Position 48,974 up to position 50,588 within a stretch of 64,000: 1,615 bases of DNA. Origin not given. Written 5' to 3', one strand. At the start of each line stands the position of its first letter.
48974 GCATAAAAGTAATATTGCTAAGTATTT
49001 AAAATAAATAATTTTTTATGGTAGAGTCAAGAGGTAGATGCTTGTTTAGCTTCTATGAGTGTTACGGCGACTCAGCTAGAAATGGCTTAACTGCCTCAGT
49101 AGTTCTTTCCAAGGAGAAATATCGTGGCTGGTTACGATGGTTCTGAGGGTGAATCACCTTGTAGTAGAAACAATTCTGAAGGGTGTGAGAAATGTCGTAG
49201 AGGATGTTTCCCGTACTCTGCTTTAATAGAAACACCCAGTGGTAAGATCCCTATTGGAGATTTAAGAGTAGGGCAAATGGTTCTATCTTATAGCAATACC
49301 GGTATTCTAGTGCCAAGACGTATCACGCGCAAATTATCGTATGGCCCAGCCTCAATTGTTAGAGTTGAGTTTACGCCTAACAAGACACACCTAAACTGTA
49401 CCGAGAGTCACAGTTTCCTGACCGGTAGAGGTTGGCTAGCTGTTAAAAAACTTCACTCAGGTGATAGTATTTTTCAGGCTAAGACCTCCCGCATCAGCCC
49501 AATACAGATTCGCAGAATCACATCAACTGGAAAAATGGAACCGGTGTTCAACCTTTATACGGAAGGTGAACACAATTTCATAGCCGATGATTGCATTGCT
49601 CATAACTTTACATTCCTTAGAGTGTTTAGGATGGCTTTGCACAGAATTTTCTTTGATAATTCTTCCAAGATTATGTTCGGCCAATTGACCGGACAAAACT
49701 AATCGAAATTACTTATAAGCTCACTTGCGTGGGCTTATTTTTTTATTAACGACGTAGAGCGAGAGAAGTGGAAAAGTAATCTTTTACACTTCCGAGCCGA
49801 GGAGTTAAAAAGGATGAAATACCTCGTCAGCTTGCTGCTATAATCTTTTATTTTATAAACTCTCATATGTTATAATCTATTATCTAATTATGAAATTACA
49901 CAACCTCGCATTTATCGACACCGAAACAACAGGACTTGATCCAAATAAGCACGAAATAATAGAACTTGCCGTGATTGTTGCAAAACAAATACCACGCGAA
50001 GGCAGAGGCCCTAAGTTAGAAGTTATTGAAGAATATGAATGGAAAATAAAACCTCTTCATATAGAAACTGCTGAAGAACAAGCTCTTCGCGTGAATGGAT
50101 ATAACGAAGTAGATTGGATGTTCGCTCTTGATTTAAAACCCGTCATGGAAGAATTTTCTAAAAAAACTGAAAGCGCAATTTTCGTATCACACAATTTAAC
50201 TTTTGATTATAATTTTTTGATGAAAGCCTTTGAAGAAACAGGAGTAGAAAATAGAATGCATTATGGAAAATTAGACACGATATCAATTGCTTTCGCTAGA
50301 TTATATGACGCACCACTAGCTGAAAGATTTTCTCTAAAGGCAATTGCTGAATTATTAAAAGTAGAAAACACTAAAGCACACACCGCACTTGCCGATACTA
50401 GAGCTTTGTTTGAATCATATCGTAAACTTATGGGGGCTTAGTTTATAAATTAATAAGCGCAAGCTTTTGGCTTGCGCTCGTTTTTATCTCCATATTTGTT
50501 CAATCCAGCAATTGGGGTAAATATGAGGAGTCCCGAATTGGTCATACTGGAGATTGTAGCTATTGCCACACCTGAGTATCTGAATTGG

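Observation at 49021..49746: Stand-alone Hint (intein-like) domain protein flanked by a Cys-rich N-terminal peptide and a hydrophobic C-terminal 31-mer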

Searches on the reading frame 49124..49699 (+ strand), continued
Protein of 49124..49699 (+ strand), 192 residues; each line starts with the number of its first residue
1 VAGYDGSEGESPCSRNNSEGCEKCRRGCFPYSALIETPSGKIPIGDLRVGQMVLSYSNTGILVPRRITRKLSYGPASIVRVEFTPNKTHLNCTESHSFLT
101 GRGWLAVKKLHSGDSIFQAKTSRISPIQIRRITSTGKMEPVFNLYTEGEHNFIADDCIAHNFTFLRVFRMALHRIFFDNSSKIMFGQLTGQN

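Call 79: search_dna_similar(query=P0001, collection=plasmids, mode=protein, max_evalue=0.001, max_rows=15)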
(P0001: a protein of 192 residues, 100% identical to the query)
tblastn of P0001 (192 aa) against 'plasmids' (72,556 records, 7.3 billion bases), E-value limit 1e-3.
Records with a match: 9; places in all: 11; records where one place covers at least 80% of the query: 1.
Best place of each record, by identity: <60% 9.
By first word of the organism name: Leptospira 3; Undibacterium 2; Roseomonas 1; Asticcacaulis 1; Paenibacillus 1; Rhizobium 1.
By predicted mobility (MOB-suite, as given by PLSDB): non-mobilizable 7; conjugative 2.
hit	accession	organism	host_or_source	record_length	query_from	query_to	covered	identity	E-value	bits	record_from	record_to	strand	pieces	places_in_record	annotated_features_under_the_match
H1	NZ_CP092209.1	Leptospira weilii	Homo sapiens,blood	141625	17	162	76%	30.5%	1e-5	52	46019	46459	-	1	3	TIGR04388 family protein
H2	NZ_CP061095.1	Roseomonas marmotae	Marmota himalayana,pure culture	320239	28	161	70%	30.9%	7e-8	59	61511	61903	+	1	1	hypothetical protein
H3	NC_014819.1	Asticcacaulis excentricus CB 48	pond water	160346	22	188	87%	24.2%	1e-5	52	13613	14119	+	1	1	RHS repeat-associated core domain-containing protein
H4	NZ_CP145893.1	Paenibacillus amylolyticus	whole organism,soil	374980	18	161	75%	27.6%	4e-4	47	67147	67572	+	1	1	polymorphic toxin-type HINT domain-containing protein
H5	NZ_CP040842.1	Leptospira weilii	Canis lupus familiaris,urine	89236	17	158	74%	27.3%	5e-5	50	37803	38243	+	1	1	polymorphic toxin-type HINT domain-containing protein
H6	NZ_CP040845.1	Leptospira weilii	Canis lupus familiaris,urine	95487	17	158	74%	27.3%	5e-5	50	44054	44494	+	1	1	polymorphic toxin-type HINT domain-containing protein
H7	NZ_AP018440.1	Undibacterium sp. KW1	-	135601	24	157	70%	25.7%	2e-5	51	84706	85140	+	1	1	polymorphic toxin-type HINT domain-containing protein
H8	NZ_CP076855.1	Rhizobium sp. WYJ-E13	Curcuma wenyujin Y.H. Chen et C. ...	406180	28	163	71%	22.7%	2e-4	48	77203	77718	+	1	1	none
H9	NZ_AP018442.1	Undibacterium sp. YM2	-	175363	26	113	46%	34.7%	1e-5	52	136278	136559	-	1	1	tandem-95 repeat protein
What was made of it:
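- Plasmid hits are only 23-35% identical PT-HINT domains in RHS-type proteins (call 79).
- Tried and rejected: Plasmid tblastn found only distant PT-HINTs (call 79).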

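Call 80: find_related_loci(query=A1, collection=viral_contigs, flank=5000)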
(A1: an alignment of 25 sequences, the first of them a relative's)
Query A1 (192 aa) in viral_contigs; peptide patterns used: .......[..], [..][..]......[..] (x = any residue, [..] = any of these).
25 stretches matched a pattern, but none encodes a relative of the query by tblastn (E <= 1e-3).
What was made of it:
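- Tried and rejected: The viral-contig scan found no relatives (call 80).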

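Call 83: search_protein_families(library=padloc, proteins=[P0001, P0051, P0043], max_evalue=0.01)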
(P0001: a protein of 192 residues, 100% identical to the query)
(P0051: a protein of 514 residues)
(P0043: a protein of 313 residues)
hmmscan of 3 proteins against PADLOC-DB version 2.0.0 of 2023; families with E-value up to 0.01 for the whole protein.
P0001 (192 aa): 0 families

P0051 (514 aa): 0 families

P0043 (313 aa): 0 families
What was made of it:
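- On Polymorphic toxin system: There is no PADLOC hit (call 83).
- There is no secretion or trafficking domain and no PADLOC hit (call 83).
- Tried and rejected: PADLOC found nothing (call 83).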

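Call 84: search_protein_families(library=phrogs, proteins=[P0001], max_evalue=0.01)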
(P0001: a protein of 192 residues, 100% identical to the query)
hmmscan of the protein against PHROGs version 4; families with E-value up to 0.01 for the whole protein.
P0001 (192 aa): 1 family
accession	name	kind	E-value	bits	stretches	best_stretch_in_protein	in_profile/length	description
phrog_16259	-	DNA, RNA and nucleotide metabolism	1.6e-06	28.6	1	28-120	233-330/330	DNA helicase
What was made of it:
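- Tried and rejected: PHROGs matched only a helicase-intein region (call 84).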

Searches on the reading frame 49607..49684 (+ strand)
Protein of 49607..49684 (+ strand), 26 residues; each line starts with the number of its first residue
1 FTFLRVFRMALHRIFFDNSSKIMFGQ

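Call 43: search_solved_structures(query=A3, max_evalue=10, show_alignments=3)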
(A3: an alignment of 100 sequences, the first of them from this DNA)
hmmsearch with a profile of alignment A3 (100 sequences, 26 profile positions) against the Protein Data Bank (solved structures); distinct sequences matched with E-value up to 10: 0.
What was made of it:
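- The tail profile finds nothing in PDB sequences (call 43).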

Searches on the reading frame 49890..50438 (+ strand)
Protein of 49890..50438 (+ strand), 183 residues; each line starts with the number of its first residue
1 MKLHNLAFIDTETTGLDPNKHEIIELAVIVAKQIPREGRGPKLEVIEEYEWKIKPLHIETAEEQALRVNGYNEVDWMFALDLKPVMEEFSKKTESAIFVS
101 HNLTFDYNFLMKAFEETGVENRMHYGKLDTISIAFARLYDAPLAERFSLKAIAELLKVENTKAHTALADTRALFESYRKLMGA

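Call 4: search_protein_families(library=pfam, proteins=[window:49890-50438:+], max_evalue=1)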
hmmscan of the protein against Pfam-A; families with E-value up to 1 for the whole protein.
window:49890-50438:+ (183 aa): 3 families
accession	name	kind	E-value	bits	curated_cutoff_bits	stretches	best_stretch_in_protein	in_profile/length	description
PF00929.31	RNase_T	-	1.7e-19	71.4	24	1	8-175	2-162/164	Exonuclease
PF13482.12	RNase_H_2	-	2.1e-06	28.2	22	1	7-178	1-135/165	RNase_H superfamily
PF21531.3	Rv2175c_wHTH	-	0.2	12.1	27.1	1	146-170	15-39/57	DNA-binding protein Rv2175c, wHTH domain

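Call 47: find_related_loci(query=A4, collection=metagenome_contigs, flank=3000)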
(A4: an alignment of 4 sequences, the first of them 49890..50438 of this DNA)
Query A4 (183 aa) in metagenome_contigs; peptide patterns used: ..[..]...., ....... (x = any residue, [..] = any of these).
520 stretches matched a pattern; 52 encode a relative of the query (tblastn E <= 1e-3); 52 distinct loci.
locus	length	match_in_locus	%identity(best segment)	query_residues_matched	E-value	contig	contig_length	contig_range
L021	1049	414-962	83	1-183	2e-115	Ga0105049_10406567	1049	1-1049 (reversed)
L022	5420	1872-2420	81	1-183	8e-105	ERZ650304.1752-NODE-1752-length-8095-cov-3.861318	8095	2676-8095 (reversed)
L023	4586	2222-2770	80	1-183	2e-104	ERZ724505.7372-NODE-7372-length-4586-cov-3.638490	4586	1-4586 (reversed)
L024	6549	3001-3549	81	1-183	2e-102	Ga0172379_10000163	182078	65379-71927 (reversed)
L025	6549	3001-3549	79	1-183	5e-101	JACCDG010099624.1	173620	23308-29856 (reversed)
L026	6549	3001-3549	79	1-183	9e-101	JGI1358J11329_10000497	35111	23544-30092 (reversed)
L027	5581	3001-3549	79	1-183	2e-100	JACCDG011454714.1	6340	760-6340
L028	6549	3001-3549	79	1-183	3e-100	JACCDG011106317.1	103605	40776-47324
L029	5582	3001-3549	79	1-183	4e-100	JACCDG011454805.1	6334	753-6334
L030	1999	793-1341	78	1-183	1e-104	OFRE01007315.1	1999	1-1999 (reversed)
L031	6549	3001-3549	78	1-183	1e-99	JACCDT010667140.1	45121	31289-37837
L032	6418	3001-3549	78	1-183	1e-99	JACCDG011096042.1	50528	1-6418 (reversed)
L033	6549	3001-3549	78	1-183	4e-99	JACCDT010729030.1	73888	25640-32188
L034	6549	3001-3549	79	1-183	2e-98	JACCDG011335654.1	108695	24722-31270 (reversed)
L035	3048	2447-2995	78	1-183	8e-100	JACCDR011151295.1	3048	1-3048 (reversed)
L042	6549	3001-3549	78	1-183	2e-97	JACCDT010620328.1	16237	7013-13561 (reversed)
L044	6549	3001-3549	76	1-183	2e-95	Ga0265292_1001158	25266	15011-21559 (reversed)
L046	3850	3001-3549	75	1-183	1e-94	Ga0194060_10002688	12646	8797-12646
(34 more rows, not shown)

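Call 51: search_protein_families(library=ncbifam, proteins=[L044:2371-2727:+, L042:2533-2895:+], max_evalue=1)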
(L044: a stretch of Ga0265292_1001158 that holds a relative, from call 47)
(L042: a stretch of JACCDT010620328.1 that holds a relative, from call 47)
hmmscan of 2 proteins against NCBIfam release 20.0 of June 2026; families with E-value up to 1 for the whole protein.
L044:2371-2727:+ (119 aa): 1 family
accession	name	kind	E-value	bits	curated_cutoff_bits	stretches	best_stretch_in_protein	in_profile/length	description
NF041770.1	CFI_box_CTERM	domain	5.4e-28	96.6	40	1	47-115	1-69/69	CFI-box-CTERM domain-containing protein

L042:2533-2895:+ (121 aa): 1 family
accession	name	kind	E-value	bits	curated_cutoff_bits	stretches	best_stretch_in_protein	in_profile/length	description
NF041770.1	CFI_box_CTERM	domain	9.7e-27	92.6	40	1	49-117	1-69/69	CFI-box-CTERM domain-containing protein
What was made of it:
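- On CFI-box-CTERM (NF041770): The alternative alleles L044 and L042 score 96.6 and 92.6 bits (call 51).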

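Call 52: search_protein_families(library=pfam, proteins=[L044:2371-2727:+, L042:2533-2895:+], max_evalue=1)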
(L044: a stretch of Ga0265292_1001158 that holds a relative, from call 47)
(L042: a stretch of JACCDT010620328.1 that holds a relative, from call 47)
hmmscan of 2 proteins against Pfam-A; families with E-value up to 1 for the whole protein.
L044:2371-2727:+ (119 aa): 0 families

L042:2533-2895:+ (121 aa): 0 families

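Call 57: find_homologous_proteins(query=L044:2371-2727:+, max_evalue=0.001)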
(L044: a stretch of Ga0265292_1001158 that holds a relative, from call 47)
Query L044:2371-2727:+ (119 aa): 22 proteins with E <= 0.001 among 23 candidates.
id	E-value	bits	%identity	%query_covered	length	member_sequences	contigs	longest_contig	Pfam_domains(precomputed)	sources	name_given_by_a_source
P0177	6.9e-78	276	100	100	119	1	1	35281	-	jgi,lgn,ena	-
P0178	5.0e-26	109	53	100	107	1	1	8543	-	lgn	-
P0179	6.3e-26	108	70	64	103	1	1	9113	-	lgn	-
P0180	1.6e-25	107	53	99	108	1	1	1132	-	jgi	jgi:hypothetical protein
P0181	1.2e-24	104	49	92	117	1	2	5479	-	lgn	-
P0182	1.4e-24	104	61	73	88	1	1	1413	-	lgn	-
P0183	2.4e-23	100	51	100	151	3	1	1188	-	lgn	-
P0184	2.5e-22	97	64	61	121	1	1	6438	-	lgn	-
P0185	2.7e-17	80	53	66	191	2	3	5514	PF00313.29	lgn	-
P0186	5.1e-17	80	52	66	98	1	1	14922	-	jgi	-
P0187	1.2e-16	78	49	71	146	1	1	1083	-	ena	-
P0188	1.9e-16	78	51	67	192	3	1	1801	PF00313.29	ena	-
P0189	2.0e-16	78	52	66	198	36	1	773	PF00313.29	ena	-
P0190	2.2e-14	71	47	73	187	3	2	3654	PF00313.29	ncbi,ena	-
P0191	4.8e-14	70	49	70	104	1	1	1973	-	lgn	-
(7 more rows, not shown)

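Call 72: search_protein_families(library=ncbifam, proteins=[L046:2480-2830:+], max_evalue=1)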
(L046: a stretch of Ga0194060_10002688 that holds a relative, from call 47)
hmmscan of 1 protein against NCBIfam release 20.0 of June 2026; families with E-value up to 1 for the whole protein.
L046:2480-2830:+ (117 aa): 0 families

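Call 83: search_protein_families(library=padloc, proteins=[P0177], max_evalue=0.01)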
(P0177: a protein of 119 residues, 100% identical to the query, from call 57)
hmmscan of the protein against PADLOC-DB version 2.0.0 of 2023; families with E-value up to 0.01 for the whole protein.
P0177 (119 aa): 0 families

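Call 84: search_protein_families(library=phrogs, proteins=[P0177], max_evalue=0.01)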
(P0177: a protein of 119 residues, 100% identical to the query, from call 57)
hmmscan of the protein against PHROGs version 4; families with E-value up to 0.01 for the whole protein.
P0177 (119 aa): 0 families
